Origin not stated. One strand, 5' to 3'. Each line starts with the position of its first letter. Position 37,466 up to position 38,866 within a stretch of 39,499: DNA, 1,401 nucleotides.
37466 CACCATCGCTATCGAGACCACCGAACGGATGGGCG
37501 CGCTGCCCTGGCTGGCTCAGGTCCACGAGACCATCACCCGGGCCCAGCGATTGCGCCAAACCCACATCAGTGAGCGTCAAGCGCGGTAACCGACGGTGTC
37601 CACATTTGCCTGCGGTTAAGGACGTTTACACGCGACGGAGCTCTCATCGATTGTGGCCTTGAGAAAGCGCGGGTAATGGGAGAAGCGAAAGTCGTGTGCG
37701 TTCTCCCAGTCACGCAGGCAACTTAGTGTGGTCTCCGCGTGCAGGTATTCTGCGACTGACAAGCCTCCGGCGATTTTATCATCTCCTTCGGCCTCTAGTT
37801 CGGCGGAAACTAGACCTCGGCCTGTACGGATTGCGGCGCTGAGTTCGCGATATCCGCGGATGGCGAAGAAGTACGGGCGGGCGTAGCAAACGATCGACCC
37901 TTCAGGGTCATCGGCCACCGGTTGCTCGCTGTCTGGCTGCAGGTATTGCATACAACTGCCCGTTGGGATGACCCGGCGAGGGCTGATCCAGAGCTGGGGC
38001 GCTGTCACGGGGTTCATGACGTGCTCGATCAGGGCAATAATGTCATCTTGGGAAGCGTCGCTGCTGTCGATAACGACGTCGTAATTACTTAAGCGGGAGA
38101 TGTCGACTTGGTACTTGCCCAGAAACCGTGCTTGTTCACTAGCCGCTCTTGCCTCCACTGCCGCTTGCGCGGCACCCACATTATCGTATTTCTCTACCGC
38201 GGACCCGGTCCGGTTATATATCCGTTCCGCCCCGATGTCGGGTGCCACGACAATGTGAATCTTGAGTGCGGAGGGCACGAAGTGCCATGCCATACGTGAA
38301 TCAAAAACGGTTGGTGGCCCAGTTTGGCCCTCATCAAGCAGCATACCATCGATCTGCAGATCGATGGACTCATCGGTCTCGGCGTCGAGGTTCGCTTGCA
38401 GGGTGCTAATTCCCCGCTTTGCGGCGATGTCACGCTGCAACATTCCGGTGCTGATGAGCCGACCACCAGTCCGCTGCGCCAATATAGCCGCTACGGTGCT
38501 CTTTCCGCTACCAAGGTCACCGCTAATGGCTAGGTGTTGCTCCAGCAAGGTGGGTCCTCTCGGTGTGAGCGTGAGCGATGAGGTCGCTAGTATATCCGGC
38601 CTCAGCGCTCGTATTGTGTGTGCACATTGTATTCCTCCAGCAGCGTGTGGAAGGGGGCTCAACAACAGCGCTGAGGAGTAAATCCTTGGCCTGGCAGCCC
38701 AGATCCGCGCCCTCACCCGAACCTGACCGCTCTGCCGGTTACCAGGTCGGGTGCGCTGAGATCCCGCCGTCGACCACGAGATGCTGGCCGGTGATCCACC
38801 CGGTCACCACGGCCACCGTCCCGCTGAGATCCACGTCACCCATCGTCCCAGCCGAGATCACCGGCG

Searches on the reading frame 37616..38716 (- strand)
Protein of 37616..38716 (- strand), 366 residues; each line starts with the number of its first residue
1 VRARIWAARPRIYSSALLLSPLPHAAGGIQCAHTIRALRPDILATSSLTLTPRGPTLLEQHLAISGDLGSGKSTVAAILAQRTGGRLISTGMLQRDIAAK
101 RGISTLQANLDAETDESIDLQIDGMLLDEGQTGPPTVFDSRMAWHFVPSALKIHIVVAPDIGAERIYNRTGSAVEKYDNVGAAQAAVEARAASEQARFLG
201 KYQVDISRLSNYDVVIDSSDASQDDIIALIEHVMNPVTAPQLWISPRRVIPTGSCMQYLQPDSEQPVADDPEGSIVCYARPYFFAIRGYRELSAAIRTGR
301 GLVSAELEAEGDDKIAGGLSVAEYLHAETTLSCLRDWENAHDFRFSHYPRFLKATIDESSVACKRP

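Call 75: search_protein_families(library=pfam, proteins=[window:37616-38716:-], max_evalue=0.0001)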
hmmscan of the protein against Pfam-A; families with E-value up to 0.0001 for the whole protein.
window:37616-38716:- (366 aa): 4 families
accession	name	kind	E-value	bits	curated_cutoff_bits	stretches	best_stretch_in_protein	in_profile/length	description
PF13189.12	Cytidylate_kin2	-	7.6e-10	39.7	28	1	62-219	2-175/176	Cytidylate kinase-like family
PF13238.12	AAA_18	-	2e-09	38.4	29.4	1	63-180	2-122/128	AAA domain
PF02224.24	Cytidylate_kin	-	1.3e-07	32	26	0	63-99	2-38/211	Cytidylate kinase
PF13207.12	AAA_17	-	8.1e-06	26.6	27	1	69-127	5-62/136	AAA domain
